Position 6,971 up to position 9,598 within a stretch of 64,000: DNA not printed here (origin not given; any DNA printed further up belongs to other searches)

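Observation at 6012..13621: Tightly coupled four-gene operon: glycan-type periplasmic sensor-PP2C, PP2C, coiled-coil ABC/OLD-like ATPase, secreted C26 amidohydrolase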

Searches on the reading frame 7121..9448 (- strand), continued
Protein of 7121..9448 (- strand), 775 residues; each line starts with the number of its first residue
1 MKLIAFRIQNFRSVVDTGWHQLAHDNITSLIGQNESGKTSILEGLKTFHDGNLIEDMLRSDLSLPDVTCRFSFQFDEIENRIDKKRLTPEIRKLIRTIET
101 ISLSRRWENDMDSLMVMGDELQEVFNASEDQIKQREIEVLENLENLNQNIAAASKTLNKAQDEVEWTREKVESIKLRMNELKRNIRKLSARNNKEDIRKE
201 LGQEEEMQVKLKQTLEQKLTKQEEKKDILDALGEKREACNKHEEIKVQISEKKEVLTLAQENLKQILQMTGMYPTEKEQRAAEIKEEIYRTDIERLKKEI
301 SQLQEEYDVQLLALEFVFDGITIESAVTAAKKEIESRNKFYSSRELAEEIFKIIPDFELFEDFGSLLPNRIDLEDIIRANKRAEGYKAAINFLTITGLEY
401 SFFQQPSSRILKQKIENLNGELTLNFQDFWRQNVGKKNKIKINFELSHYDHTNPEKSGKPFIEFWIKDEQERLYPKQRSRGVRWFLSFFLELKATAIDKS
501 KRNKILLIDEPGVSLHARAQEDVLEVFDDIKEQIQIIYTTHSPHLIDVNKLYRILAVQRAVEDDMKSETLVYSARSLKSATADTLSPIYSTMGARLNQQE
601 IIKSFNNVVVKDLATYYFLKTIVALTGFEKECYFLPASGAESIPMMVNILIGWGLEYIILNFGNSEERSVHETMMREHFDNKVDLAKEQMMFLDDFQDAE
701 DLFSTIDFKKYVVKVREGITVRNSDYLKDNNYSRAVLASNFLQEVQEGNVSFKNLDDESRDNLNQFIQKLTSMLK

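Call 28: search_protein_representatives(protein=window:7121-9448:-)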
Query: 775 residues. Proteins with E-value up to 0.001 (for the whole library): 4132; up to 1e-10: 2098; up to 1e-30: 442. The best 150 are listed.
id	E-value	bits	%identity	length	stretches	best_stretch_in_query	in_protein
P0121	0.0e+00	1022.1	61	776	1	1-775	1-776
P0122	6.8e-205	699.0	45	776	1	1-772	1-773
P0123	8.3e-196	668.9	44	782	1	1-771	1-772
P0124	3.1e-191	653.8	45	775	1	1-774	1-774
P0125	2.4e-189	647.6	43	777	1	1-770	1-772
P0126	6.2e-189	646.2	45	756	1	1-770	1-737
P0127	4.2e-188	643.5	43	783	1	1-768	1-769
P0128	6.0e-188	643.0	43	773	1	3-774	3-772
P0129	9.7e-185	632.4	43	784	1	1-775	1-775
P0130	2.3e-184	631.1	43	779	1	2-775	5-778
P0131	1.4e-175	602.0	43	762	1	1-766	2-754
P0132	8.8e-171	586.2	43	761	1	1-771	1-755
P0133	1.6e-158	545.7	51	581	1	251-768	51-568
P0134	3.9e-156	537.8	39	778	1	1-770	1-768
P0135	1.0e-155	536.4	39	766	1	1-774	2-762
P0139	1.6e-144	499.4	38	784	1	1-768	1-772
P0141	4.6e-144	497.9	36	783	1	1-773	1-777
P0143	2.8e-134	465.5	41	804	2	298-772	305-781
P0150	1.7e-121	423.3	38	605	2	335-773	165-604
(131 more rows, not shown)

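Call 31: find_encoding_contigs(protein=P0150, flank=6000, max_places=4)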
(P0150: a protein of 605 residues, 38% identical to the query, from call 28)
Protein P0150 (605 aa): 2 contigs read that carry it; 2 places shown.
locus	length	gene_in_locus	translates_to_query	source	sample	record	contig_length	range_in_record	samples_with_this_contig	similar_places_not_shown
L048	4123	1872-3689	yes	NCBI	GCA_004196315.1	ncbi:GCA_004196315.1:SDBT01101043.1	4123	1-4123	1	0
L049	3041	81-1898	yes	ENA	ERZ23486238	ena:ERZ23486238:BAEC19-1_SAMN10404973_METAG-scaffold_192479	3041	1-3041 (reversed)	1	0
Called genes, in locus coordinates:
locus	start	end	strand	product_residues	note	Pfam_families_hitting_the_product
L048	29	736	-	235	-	-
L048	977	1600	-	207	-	-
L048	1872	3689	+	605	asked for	PF02463:SMC_N, PF13175:AAA_15, PF13476:AAA_23, PF13304:AAA_21, PF13175:AAA_15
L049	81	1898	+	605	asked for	PF02463:SMC_N, PF13175:AAA_15, PF13476:AAA_23, PF13304:AAA_21, PF13175:AAA_15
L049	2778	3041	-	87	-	?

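Call 32: find_encoding_contigs(protein=P0139, flank=6000, max_places=4)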
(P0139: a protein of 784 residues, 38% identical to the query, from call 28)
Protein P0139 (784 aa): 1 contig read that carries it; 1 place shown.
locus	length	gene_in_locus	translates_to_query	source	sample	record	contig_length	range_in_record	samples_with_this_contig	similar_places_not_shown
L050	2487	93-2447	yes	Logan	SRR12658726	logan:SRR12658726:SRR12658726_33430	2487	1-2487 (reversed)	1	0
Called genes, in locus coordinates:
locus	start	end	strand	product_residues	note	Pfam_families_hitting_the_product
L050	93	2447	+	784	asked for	PF13175:AAA_15, PF13476:AAA_23 (weak), PF13304:AAA_21, PF13175:AAA_15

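Call 34: find_related_loci(query=A1, collection=metagenome_contigs, flank=6000)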
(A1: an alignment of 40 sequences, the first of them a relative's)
Query A1 (605 aa) in metagenome_contigs; peptide patterns used: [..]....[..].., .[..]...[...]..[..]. (x = any residue, [..] = any of these).
600 stretches matched a pattern (row limit reached: there are more); 461 encode a relative of the query (tblastn E <= 1e-3); the best 80 are kept; 80 distinct loci.
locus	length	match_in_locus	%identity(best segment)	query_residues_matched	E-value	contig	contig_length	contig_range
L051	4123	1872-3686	100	1-605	0e+0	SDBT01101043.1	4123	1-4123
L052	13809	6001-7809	83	3-605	0e+0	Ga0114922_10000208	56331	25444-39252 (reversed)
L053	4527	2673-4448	44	1-605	2e-170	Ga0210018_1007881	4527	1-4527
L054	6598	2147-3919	44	1-604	5e-164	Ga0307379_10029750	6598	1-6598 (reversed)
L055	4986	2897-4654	43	1-603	8e-159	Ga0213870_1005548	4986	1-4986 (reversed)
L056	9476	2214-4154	37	1-604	5e-140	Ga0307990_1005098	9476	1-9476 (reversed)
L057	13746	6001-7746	39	1-602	9e-134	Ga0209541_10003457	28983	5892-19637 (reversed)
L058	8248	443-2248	40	1-603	9e-131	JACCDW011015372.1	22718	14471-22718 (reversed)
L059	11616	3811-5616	39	1-603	3e-130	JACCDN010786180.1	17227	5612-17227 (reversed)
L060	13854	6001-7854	39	1-604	2e-125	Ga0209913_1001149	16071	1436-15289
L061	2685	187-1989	38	1-601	2e-131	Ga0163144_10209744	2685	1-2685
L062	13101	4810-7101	46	1-598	7e-122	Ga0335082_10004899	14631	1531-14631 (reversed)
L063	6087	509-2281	36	1-601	7e-120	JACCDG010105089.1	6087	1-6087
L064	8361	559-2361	37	1-598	7e-118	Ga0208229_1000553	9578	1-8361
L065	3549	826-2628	37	1-598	6e-121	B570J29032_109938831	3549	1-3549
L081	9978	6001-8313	41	1-602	2e-103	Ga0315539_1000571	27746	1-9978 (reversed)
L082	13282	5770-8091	39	1-604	1e-102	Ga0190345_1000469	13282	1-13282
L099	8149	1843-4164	38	1-605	2e-99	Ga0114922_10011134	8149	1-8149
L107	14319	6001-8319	39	1-604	1e-98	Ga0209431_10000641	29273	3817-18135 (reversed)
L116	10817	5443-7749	38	1-599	9e-97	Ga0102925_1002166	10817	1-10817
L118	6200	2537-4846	39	1-601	1e-96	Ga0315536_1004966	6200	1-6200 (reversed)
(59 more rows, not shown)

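Call 39: search_protein_families(library=pfam, proteins=[L107:2893-4866:+, L107:1484-2896:+, L116:3128-4480:+, L116:8141-10513:-, L107:8523-10244:-, L031:585-1526:-, L081:4049-5026:+, L099:4747-5736:+, L082:8106-8849:+, L118:4887-6200:+], max_evalue=0.001)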
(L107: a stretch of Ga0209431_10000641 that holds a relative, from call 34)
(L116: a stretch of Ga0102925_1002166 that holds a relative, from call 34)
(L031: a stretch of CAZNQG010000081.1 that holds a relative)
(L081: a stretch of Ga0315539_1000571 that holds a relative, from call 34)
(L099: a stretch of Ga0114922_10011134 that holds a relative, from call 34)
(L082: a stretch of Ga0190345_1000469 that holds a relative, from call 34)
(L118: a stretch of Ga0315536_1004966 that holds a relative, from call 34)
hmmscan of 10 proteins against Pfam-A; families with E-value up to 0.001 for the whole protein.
L107:2893-4866:+ (657 aa): 1 family
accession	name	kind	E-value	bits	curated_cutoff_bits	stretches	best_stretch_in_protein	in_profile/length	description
PF13174.12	TPR_6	-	0.00074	20.5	26.3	0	271-298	4-32/33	Tetratricopeptide repeat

L107:1484-2896:+ (470 aa): 1 family
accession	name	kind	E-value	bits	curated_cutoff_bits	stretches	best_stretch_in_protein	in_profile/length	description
PF00691.25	OmpA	-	2e-23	83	27.2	1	366-461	1-98/98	OmpA family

L116:3128-4480:+ (450 aa): 2 families
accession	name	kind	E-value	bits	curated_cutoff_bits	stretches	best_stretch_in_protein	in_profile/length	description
PF00206.25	Lyase_1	-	2.8e-49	168.7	27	1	59-312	50-306/312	Lyase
PF08328.16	ASL_C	-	4.3e-47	159.4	35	1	330-445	1-115/115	Adenylosuccinate lyase C-terminal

L116:8141-10513:- (790 aa): 17 families
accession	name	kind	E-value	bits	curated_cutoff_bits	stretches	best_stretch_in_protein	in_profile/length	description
PF13424.12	TPR_12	-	1.2e-44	150.8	30.1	4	184-254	4-76/77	Tetratricopeptide repeat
PF00515.34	TPR_1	-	3e-31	106.4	27.8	3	225-254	3-32/34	Tetratricopeptide repeat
PF07719.23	TPR_2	-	1.6e-29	100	27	4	225-254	3-32/34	Tetratricopeptide repeat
PF13374.12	TPR_10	-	2.7e-28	97.5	27.5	3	133-165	2-34/42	Tetratricopeptide repeat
PF13176.12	TPR_7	-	2.8e-21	74.2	27.9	1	227-257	3-33/36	Tetratricopeptide repeat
PF13181.12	TPR_8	-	1.5e-20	71.9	25.7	2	225-255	3-33/34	Tetratricopeptide repeat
PF07228.17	SpoIIE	-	2.2e-16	60.8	25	1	591-789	2-190/192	Stage II sporulation protein E (SpoIIE)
PF13428.12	TPR_14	-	9.2e-13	47.9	23.5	0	190-214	8-32/44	Tetratricopeptide repeat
PF13432.12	TPR_16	-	1.3e-12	48.3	32.7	1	188-252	2-60/65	Tetratricopeptide repeat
PF14559.12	TPR_19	-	2.1e-09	38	25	0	235-291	3-53/68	Tetratricopeptide repeat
PF24885.1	TPR_NPHP3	-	6.6e-09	36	100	0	115-255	78-215/239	Nephrocystin-3 TPR domain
PF14938.12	SNAP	-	7.2e-09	35.9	25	1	173-249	104-181/282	Soluble NSF attachment protein, SNAP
PF13431.12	TPR_17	-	3.5e-08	33.5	24.4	0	133-153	13-33/34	Tetratricopeptide repeat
PF13174.12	TPR_6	-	3.7e-08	34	26.3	0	346-368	3-25/33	Tetratricopeptide repeat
PF07721.20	TPR_4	-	7.4e-05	23.4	27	0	386-408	4-26/26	Tetratricopeptide repeat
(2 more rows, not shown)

L107:8523-10244:- (573 aa): 4 families
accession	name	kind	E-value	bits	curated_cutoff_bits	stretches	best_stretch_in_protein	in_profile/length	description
PF13520.12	AA_permease_2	-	2.1e-57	195.4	27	1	33-474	1-396/427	Amino acid permease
PF00324.27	AA_permease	-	7e-38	130.9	24.6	1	39-490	3-430/470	Amino acid permease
PF13906.12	AA_permease_C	-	4.8e-10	39.8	27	1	524-567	8-51/51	C-terminus of AA_permease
PF03845.19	Spore_permease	-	4.7e-07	29.4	23.4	1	207-326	119-237/321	Spore germination protein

L031:585-1526:- (313 aa): 0 families

L081:4049-5026:+ (325 aa): 2 families
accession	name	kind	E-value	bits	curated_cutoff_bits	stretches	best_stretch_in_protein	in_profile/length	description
PF03547.23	Mem_trans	-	2.9e-39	135.1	25.7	1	14-317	2-341/343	Membrane transport protein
PF01758.21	SBF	-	1.1e-07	32.1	24.3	1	211-323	4-115/191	Sodium Bile acid symporter family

L099:4747-5736:+ (329 aa): 0 families

L082:8106-8849:+ (247 aa): 1 family
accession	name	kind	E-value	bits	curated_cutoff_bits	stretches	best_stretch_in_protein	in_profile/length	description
PF01177.27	Asp_Glu_race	-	6e-38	131.2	31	1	13-231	1-211/211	Asp/Glu/Hydantoin racemase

L118:4887-6200:+ (438 aa): 2 families
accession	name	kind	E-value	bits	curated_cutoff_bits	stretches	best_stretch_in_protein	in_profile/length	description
PF07676.18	PD40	-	1e-10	41.7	20.9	1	280-310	10-38/38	WD40-like Beta Propeller Repeat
PF07719.23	TPR_2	-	4.7e-05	23.6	27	0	37-61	4-28/34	Tetratricopeptide repeat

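Call 51: predict_structure(alignment_id=A2)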
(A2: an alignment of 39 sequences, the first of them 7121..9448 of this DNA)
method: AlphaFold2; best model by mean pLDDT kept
length: 775 residues; sequences in the alignment: 39
mean_pLDDT: 86.8   pTM: 0.64
mean pLDDT of the five models: 86.8, 86.4, 86.1, 84.6, 84.2
residues with pLDDT >= 90: 336; 70-90: 406; 50-70: 26; < 50: 7
segments of 3 or more residues with pLDDT < 50: 595-601
pLDDT, mean of each block of 10 residues (from residue 1): 95 92 93 90 95 86 93 85 87 90 91 88 87 91 92 92 91 88 79 79 86 91 90 89 94 93 83 79 88 92 93 92 93 90 92 90 75 87 84 82 76 84 78 61 87 83 83 84 85 81 86 82 90 92 86 91 82 81 80 54 76 93 89 87 85 81 93 88 87 93 95 89 92 89 92 94 94 87
secondary structure, 60 per line:
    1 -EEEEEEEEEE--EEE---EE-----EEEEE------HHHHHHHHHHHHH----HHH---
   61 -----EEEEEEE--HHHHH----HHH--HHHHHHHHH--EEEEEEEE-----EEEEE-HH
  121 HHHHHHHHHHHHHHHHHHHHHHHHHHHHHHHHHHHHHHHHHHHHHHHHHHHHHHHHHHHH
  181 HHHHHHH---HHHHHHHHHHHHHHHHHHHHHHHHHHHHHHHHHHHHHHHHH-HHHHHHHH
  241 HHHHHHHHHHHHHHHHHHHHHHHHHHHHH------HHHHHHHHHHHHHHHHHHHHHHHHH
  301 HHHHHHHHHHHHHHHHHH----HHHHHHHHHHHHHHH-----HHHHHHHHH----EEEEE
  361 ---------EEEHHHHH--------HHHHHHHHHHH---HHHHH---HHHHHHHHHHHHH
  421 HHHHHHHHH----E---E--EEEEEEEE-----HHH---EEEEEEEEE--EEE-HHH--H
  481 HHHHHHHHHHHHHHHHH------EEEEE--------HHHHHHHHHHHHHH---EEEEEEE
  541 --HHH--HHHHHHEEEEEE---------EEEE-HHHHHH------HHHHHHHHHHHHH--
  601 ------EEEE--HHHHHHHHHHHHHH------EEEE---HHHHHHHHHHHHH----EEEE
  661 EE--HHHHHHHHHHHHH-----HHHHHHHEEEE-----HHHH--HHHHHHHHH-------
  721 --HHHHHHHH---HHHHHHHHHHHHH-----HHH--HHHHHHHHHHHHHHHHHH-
elements in order (helices of 4 or more, strands of 3 or more residues): E2-11 E14-16 E27-31 H38-50 E66-72 H75-79 H89-97 E100-107 E113-117 H119-187 H191-231 H233-269 H276-318 H323-337 H343-351 E356-360 E370-372 H373-377 H386-396 H400-404 H408-429 E441-448 E460-468 E471-473 H480-497 E504-508 H517-530 E534-540 H548-553 E554-559 E569-572 H574-579 H586-598 E607-610 H613-626 E633-636 H640-652 E657-662 H665-677 H683-689 E690-693 H699-702 H705-713 H723-730 H734-746 H757-774

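Call 55: fold_search(model_id=the predicted structure, library=pdb)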
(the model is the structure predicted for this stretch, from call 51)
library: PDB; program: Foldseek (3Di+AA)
matches with E <= 10: 974; with E <= 0.001: 137
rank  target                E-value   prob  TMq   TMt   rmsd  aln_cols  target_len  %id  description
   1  8u7i_A                1.0e-10  1.00  0.30  0.35  21.1       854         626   10  Structure of the phage immune evasion protein Gad1 bound to the Gabija GajAB complex (released 2023-11-22)
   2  6wge_B                6.0e-10  1.00  0.26  0.40  29.2       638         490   14  Cryo-EM structure of human Cohesin-NIPBL-DNA complex without STAG1 (released 2020-05-20)
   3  8x5i_B                3.2e-09  1.00  0.27  0.36  20.7       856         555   10  Structure of ATP/Mg2+ bound Gabija GajA (released 2024-02-28)
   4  6p74                  4.2e-09  1.00  0.26  0.37  19.8       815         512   11  OLD nuclease from Thermus Scotoductus (released 2020-01-29)
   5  7zr1_D                5.7e-09  1.00  0.23  0.23  91.4       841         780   13  Chaetomium thermophilum Mre11-Rad50-Nbs1 complex bound to ATPyS (composite structure) (released 2023-01-11)
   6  7qen_A                8.1e-09  1.00  0.26  0.40  38.0       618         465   13  S.c. Condensin core in DNA- and ATP-bound state (released 2022-06-15)
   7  8rol_A                1.2e-08  1.00  0.25  0.44  29.9       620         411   14  Human cohesin SMC3-HD(EQ)/RAD21-N complex - ATP-Mg-bound conformation - Form 2 (released 2024-09-11)
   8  8x5i_D                1.3e-08  1.00  0.27  0.35  20.1       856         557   11  Structure of ATP/Mg2+ bound Gabija GajA (released 2024-02-28)
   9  7q2x_A                1.6e-08  1.00  0.26  0.44  34.0       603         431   13  Cryo-EM structure of clamped S.cerevisiae condensin-DNA complex (Form I) (released 2022-03-23)
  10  6qj0                  2.1e-08  1.00  0.26  0.46  28.2       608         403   12  Crystal structure of the C. thermophilum condensin Smc2 ATPase head (crystal form II) (released 2019-07-03)
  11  8roh_A                2.5e-08  1.00  0.26  0.47  32.1       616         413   13  Human cohesin SMC3-HD(EQ)/RAD21-N complex - Apo conformation (released 2024-09-11)
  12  6qpq_A                2.9e-08  1.00  0.27  0.48  31.1       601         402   13  The structure of the cohesin head module elucidates the mechanism of ring opening (released 2020-02-05)
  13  7w1m_B                3.2e-08  1.00  0.26  0.36  45.4       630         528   14  Cryo-EM structure of human cohesin-CTCF-DNA complex (released 2023-05-31)
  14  6wge_A                4.1e-08  1.00  0.26  0.49  28.8       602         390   10  Cryo-EM structure of human Cohesin-NIPBL-DNA complex without STAG1 (released 2020-05-20)
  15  8sm3_A                5.1e-08  1.00  0.27  0.36  20.4       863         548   10  Structure of Bacillus cereus VD045 Gabija GajA-GajB Complex (released 2023-11-22)
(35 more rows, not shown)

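Call 61: list_cluster_members(proteins=[P0122, P0124, P0126, P0127, P0129, P0130, P0132, P0135, P0141, P0143])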
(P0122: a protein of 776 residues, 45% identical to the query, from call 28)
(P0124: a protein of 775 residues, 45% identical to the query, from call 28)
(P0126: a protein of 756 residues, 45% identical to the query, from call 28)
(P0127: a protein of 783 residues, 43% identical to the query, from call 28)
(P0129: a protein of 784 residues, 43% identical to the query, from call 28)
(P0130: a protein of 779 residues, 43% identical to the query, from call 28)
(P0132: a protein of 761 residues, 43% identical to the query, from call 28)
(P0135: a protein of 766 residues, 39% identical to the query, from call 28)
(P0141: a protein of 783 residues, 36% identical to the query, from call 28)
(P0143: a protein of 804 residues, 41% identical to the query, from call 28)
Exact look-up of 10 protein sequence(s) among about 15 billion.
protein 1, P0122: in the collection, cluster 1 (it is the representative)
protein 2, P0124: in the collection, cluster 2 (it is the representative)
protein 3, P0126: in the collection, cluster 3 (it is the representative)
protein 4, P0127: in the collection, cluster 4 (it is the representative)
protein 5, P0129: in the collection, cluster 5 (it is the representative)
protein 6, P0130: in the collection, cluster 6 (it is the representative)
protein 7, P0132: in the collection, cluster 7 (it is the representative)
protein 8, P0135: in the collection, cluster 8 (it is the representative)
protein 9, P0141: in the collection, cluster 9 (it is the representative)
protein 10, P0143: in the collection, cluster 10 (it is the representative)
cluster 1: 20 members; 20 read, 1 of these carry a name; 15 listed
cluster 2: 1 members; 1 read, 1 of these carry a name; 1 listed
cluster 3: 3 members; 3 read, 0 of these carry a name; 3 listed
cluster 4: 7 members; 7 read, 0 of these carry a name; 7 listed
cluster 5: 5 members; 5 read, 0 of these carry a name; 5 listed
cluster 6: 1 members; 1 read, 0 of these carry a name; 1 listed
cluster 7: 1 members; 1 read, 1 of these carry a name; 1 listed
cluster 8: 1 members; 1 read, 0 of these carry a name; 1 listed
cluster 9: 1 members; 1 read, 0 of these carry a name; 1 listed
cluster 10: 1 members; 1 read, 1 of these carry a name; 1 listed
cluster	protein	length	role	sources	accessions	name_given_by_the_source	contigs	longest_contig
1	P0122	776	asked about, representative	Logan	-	-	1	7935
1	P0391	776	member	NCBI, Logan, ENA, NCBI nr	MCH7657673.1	MAG: AAA family ATPase [Bacteroidetes bacterium] | AAA family ATPase [Bacteroidota bacterium]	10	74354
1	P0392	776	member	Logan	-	-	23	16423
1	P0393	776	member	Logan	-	-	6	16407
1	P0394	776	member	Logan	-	-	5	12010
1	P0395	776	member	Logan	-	-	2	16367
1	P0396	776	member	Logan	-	-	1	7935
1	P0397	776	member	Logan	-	-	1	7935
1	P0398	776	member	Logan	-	-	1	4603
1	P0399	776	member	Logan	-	-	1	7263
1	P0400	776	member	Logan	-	-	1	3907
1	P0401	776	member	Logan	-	-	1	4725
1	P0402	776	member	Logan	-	-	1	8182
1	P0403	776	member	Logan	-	-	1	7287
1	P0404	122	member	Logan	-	-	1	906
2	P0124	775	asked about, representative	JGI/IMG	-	predicted ATP-dependent endonuclease of OLD family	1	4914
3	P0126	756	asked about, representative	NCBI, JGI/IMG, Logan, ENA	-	-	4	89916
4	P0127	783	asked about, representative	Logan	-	-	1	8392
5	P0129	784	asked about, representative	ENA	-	-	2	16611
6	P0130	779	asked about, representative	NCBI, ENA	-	-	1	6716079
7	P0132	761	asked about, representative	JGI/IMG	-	predicted ATP-dependent endonuclease of OLD family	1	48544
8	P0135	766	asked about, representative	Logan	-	-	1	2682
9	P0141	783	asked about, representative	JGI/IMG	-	-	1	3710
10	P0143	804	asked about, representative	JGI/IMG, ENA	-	hypothetical protein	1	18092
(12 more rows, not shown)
